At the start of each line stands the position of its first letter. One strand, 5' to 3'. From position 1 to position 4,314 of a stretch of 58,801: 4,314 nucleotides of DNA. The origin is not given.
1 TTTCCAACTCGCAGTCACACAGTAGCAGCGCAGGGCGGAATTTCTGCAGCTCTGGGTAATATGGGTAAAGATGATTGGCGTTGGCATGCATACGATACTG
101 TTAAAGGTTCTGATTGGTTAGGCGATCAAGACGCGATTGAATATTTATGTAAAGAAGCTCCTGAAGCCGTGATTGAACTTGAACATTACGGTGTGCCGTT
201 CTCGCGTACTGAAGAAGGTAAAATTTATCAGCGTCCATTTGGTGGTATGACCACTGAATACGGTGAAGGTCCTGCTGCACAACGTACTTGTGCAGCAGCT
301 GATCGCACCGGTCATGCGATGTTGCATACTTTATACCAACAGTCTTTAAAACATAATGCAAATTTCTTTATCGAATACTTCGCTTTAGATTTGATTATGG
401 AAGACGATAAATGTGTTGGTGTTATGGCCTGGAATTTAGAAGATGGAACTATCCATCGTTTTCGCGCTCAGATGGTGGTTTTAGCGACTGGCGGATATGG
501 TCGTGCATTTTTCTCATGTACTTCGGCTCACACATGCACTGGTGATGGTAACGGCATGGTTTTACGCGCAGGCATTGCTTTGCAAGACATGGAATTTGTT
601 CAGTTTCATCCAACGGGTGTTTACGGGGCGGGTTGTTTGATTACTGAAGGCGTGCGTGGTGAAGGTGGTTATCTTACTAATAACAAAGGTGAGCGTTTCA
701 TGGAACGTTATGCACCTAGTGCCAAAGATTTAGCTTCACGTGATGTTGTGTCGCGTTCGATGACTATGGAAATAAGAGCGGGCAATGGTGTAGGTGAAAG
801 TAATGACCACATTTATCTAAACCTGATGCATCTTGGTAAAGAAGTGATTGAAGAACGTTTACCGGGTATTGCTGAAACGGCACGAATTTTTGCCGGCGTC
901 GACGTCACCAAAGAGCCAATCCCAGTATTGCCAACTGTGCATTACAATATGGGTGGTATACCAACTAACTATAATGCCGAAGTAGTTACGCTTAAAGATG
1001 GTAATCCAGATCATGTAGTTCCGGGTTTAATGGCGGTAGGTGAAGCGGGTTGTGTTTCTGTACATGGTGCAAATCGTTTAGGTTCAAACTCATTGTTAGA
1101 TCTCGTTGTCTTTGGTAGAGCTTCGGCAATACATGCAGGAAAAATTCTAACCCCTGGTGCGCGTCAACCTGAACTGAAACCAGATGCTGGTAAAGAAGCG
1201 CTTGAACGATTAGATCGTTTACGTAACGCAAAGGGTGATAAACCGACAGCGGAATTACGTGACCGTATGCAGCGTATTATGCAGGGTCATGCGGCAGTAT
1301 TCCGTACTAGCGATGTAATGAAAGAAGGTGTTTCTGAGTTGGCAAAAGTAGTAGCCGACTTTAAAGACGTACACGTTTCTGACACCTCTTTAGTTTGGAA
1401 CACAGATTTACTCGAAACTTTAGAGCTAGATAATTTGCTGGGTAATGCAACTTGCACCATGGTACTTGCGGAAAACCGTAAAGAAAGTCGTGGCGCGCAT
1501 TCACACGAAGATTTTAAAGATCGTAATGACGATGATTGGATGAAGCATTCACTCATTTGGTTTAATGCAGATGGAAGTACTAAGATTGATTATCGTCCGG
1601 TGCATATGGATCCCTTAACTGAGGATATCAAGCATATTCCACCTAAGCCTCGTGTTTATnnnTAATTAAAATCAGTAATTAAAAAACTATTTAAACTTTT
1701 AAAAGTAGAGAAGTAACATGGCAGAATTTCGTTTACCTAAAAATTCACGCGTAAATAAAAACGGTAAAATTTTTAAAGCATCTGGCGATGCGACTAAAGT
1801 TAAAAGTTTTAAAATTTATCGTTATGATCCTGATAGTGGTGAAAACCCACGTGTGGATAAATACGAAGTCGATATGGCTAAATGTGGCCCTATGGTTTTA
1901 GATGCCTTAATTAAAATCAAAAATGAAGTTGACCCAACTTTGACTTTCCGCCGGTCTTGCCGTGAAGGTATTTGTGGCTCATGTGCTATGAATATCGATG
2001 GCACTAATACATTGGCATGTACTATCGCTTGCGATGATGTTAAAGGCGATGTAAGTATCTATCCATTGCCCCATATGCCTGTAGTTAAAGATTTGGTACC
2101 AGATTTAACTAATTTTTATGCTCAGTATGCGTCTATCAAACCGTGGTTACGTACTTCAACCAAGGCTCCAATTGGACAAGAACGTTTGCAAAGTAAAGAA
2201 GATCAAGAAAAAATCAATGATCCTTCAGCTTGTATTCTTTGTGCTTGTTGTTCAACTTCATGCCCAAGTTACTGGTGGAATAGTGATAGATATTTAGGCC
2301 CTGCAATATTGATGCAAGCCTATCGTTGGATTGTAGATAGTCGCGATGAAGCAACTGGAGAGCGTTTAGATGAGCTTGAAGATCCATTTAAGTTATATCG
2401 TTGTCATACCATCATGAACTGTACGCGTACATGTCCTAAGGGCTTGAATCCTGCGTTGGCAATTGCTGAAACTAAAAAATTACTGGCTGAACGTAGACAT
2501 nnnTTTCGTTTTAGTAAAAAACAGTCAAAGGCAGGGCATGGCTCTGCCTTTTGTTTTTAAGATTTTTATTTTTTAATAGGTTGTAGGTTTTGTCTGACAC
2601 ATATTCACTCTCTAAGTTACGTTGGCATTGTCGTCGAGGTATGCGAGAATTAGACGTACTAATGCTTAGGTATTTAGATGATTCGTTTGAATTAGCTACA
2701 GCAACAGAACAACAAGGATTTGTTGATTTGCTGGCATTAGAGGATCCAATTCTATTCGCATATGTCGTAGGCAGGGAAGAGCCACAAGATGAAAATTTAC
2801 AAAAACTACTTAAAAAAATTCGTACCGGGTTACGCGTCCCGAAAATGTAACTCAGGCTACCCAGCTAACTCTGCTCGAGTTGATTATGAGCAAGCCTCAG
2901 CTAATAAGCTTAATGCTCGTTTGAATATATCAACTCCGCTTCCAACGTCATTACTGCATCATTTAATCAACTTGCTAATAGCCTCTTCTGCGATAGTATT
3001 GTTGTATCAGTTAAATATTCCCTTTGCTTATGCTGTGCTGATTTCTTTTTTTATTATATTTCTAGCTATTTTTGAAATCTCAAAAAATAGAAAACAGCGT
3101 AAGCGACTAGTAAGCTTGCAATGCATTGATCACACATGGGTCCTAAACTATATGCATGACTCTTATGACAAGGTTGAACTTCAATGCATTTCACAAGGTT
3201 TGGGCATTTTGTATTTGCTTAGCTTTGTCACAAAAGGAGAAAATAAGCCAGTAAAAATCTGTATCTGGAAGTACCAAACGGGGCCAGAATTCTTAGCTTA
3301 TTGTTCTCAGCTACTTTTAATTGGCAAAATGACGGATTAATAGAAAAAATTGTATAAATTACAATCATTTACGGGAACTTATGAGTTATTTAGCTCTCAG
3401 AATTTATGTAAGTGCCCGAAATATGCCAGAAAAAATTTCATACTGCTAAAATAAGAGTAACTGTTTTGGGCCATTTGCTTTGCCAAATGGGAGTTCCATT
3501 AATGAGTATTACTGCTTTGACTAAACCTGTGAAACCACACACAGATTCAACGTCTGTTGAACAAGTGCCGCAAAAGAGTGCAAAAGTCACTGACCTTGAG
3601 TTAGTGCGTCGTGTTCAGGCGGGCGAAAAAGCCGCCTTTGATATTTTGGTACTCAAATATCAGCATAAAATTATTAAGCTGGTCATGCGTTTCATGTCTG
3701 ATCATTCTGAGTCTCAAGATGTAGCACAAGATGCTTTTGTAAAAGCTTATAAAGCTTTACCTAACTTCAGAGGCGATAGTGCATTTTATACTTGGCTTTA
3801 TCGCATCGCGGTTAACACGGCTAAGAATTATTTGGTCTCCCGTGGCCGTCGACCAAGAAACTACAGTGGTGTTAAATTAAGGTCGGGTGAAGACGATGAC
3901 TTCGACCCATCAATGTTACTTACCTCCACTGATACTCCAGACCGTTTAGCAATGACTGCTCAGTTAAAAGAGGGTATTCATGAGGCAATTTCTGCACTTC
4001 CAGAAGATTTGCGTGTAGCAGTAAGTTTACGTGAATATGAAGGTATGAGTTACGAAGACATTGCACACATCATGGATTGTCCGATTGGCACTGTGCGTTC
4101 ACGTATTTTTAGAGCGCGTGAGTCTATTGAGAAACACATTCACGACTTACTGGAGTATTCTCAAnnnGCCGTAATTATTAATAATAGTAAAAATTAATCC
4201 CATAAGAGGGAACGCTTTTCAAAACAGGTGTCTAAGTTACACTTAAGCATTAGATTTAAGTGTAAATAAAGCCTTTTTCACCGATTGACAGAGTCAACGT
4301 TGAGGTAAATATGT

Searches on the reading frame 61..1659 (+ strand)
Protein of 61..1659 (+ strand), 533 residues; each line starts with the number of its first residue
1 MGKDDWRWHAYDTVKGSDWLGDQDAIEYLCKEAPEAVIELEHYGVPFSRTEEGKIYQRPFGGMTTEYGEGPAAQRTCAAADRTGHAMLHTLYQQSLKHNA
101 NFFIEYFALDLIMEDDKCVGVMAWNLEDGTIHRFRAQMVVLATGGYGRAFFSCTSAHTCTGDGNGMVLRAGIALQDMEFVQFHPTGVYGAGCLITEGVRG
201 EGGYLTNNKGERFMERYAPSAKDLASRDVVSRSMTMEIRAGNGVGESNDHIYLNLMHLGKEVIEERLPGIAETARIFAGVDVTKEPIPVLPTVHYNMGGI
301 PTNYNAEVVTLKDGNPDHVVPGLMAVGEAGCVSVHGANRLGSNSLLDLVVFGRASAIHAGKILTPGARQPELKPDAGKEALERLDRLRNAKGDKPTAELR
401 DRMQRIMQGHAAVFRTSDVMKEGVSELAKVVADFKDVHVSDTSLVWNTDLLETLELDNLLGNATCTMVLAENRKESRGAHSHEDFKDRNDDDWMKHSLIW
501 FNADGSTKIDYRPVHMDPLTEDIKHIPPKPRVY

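Call 44: search_protein_families(library=ncbifam, proteins=[window:61-1659:+], max_evalue=1e-10)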
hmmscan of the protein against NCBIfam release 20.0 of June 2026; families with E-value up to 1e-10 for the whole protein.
window:61-1659:+ (533 aa): 27 families (the best 25 are shown)
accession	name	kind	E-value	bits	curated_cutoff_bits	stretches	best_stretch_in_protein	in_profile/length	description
TIGR01816.1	sdhA_forward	equivalog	5.9e-257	853.5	727.35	1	1-533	55-584/584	succinate dehydrogenase flavoprotein subunit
TIGR01812.1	sdhA_frdA_Gneg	subfamily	2.4e-215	716.3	567.3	1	3-533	55-568/568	succinate dehydrogenase or fumarate reductase, flavoprotein subunit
NF004613.0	PRK05945.1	equivalog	7e-170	566.4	824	1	3-518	61-567/575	succinate dehydrogenase/fumarate reductase flavoprotein subunit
NF004724.0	PRK06069.1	subfamily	8.3e-167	555.8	826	1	3-517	63-568/577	succinate dehydrogenase/fumarate reductase flavoprotein subunit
NF006686.0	PRK09231.1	equivalog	2.3e-146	488.7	854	1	3-517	60-572/598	fumarate reductase (quinol) flavoprotein subunit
TIGR01176.1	fum_red_Fp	equivalog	1.8e-139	466.1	932.7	1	4-533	59-579/580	fumarate reductase (quinol) flavoprotein subunit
NF042982.1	MFR_Fp_SdhA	equivalog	8e-133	444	1100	1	4-516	105-603/612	8-methylmenaquinol:fumarate reductase flavoprotein subunit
NF005037.0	PRK06452.1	equivalog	6.2e-131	437.7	862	1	4-517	63-557/566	succinate dehydrogenase flavoprotein subunit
NF006383.0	PRK08626.1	equivalog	1.9e-122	409.7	663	1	4-517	64-587/657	fumarate reductase flavoprotein subunit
NF004900.0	PRK06263.1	equivalog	5.7e-112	375.1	718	1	3-500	60-535/546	fumarate reductase (CoM/CoB) subunit TfrA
NF005866.0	PRK07803.1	equivalog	1.2e-98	330.9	819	1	3-525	64-607/631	fumarate reductase/succinate dehydrogenase flavoprotein subunit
NF006392.0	PRK08641.1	equivalog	2.5e-90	303.8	855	1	4-533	60-579/593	succinate dehydrogenase flavoprotein subunit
TIGR00551.1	nadB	equivalog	1.2e-89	301.3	452.75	1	4-485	55-488/489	L-aspartate oxidase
NF005636.0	PRK07395.1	subfamily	3.5e-88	296.2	723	1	3-499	64-547/560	L-aspartate oxidase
NF005867.0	PRK07804.1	equivalog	2.9e-85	286.6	639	1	4-511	72-541/548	L-aspartate oxidase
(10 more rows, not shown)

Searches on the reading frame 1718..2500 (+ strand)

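Call 44: search_protein_families(library=ncbifam, proteins=[window:1718-2500:+], max_evalue=1e-10)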
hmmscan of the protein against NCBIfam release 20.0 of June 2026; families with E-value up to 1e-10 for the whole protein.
window:1718-2500:+ (261 aa): 12 families
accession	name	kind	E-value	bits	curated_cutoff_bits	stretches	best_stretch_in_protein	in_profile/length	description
NF004616.0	PRK05950.1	subfamily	1.7e-110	367.8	228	1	26-260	3-237/238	succinate dehydrogenase iron-sulfur subunit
NF009225.0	PRK12575.1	subfamily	6.3e-92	307.3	443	1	29-259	5-233/235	succinate dehydrogenase/fumarate reductase iron-sulfur subunit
TIGR00384.1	dhsB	subfamily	7.1e-81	270.9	88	1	33-253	1-222/222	succinate dehydrogenase and fumarate reductase iron-sulfur protein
NF009226.0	PRK12576.1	equivalog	2.8e-58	197.7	344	1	30-254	11-235/317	succinate dehydrogenase/fumarate reductase iron-sulfur subunit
NF009051.0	PRK12385.1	equivalog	2.7e-49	167.8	333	1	27-253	5-229/244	succinate dehydrogenase/fumarate reductase iron-sulfur subunit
NF009227.0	PRK12577.1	equivalog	3.7e-49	167.2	349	1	30-258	4-240/330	succinate dehydrogenase/fumarate reductase iron-sulfur subunit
NF004898.0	PRK06259.1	equivalog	9e-40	136.7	385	1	32-245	7-204/488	fumarate reductase (CoM/CoB) subunit TfrB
NF010071.0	PRK13552.1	equivalog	4.3e-39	134.2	264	1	30-257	6-236/241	fumarate reductase iron-sulfur subunit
NF006391.0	PRK08640.1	equivalog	1.8e-32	112.3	244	1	29-253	7-236/254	succinate dehydrogenase iron-sulfur subunit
NF042952.1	MFR_FeS_SdhB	equivalog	5.6e-28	97.9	600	1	46-253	15-228/320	8-methylmenaquinol:fumarate reductase iron-sulfur subunit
NF009052.0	PRK12386.1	equivalog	1.3e-26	93.2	256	1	28-243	4-217/255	succinate dehydrogenase/fumarate reductase iron-sulfur subunit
NF005746.0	PRK07570.1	subfamily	1.6e-15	57.1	243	1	45-246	18-231/250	succinate dehydrogenase/fumarate reductase iron-sulfur subunit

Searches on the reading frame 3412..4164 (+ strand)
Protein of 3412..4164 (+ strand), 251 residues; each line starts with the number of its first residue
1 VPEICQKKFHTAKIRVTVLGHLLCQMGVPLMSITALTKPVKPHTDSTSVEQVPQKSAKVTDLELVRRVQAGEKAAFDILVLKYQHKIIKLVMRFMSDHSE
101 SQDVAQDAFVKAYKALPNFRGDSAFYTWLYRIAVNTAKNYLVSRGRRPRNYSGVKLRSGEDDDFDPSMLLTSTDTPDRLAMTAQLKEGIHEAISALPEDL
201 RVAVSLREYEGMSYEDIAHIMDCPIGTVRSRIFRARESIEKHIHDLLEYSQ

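Call 44: search_protein_families(library=ncbifam, proteins=[window:3412-4164:+], max_evalue=1e-10)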
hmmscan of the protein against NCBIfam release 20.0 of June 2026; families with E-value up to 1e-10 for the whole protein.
window:3412-4164:+ (251 aa): 56 families (the best 25 are shown)
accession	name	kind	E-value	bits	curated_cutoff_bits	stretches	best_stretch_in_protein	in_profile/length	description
TIGR02939.1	RpoE_Sigma70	equivalog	5.2e-85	284.3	236.15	1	57-247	3-190/190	RNA polymerase sigma factor RpoE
NF008888.0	PRK11922.1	equivalog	5e-40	137.6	204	1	50-245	6-198/231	RNA polymerase sigma factor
NF007223.0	PRK09641.1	equivalog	8.6e-38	130.1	209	1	63-245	7-186/187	RNA polymerase sigma factor SigW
NF009171.0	PRK12518.1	equivalog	6.5e-35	120.7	208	1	50-244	3-185/191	RNA polymerase sigma factor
TIGR02948.1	SigW_bacill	equivalog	1.1e-33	116.9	243.1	1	63-246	7-187/187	RNA polymerase sigma factor SigW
NF009166.1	PRK12513.1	equivalog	1e-32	113.4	206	1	55-242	3-185/193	RNA polymerase sigma factor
NF007225.0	PRK09643.1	equivalog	3.8e-32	111.6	190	1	57-247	10-186/204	RNA polymerase sigma factor SigM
NF004113.0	PRK05602.1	equivalog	6.4e-32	110.9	208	1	43-245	14-203/211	RNA polymerase sigma factor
NF007216.0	PRK09638.1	equivalog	3.2e-30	105.2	194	1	60-244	4-175/180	RNA polymerase sigma factor SigY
TIGR02937.1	sigma70-ECF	superfamily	1.8e-29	102.5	42.9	1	75-242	2-164/165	sigma-70 family RNA polymerase sigma factor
NF006930.0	PRK09415.1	subfamily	9e-27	94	198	1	73-244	15-176/179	RNA polymerase factor sigma C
TIGR02947.1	SigH_actino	hypoth_equivalog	1.2e-25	90.4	251.55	1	74-246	11-182/193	RNA polymerase sigma-70 factor, TIGR02947 family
NF007229.0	PRK09647.1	equivalog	1.4e-24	86.7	265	1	67-244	37-203/220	RNA polymerase sigma factor SigE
TIGR02985.1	Sig70_bacteroi1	subfamily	6.6e-24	84.9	126.4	1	75-242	2-161/162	RNA polymerase sigma-70 factor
NF009185.0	PRK12533.1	equivalog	9.1e-24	84.3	248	1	70-241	25-191/231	RNA polymerase sigma factor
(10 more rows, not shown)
